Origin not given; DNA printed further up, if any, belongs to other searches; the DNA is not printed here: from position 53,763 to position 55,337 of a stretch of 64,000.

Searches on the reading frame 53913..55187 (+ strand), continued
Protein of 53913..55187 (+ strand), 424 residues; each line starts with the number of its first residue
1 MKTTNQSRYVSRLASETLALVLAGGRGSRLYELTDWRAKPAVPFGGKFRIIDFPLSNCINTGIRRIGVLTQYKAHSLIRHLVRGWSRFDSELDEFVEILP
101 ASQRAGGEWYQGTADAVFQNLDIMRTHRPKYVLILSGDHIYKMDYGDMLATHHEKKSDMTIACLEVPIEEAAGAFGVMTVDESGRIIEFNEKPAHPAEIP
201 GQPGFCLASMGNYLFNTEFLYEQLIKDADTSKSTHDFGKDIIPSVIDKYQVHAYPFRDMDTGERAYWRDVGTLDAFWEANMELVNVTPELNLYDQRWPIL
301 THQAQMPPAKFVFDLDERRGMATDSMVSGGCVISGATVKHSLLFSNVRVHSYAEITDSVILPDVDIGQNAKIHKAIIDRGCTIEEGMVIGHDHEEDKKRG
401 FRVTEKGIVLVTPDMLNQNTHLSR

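Call 75: find_encoding_contigs(protein=P0002, flank=1500, max_places=3)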
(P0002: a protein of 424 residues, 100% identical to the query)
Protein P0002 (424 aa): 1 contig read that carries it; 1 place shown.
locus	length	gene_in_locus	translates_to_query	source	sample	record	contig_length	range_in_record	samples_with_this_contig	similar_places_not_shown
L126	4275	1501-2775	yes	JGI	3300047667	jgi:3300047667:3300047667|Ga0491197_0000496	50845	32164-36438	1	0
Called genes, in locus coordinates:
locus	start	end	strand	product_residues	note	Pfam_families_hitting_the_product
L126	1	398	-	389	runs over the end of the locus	PF00155:Aminotran_1_2, PF01053:Cys_Met_Meta_PP (weak)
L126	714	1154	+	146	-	PF00903:Glyoxalase, PF13669:Glyoxalase_4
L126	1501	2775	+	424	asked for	PF00483:NTP_transferase, PF24894:Hexapep_GlmU, PF25084:LbH_EIF2B, PF25087:GMPPB_C (weak), PF25247:LbH_GLGC (faint)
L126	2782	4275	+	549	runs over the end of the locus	PF02878:PGM_PMM_I, PF02879:PGM_PMM_II, PF02880:PGM_PMM_III, PF24947:PGM1_C_vert_fung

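Call 76: find_encoding_contigs(protein=P0005, flank=1500, max_places=3)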
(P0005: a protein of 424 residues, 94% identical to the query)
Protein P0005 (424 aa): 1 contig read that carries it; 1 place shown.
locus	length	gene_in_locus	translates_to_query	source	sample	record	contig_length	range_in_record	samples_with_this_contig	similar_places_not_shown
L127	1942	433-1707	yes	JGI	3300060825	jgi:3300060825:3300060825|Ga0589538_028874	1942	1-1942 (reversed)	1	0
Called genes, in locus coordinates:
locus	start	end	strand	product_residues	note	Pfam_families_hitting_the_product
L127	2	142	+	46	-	?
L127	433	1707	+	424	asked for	PF00483:NTP_transferase, PF24894:Hexapep_GlmU, PF25084:LbH_EIF2B (weak), PF25247:LbH_GLGC (faint), PF25087:GMPPB_C (weak)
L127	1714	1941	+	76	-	?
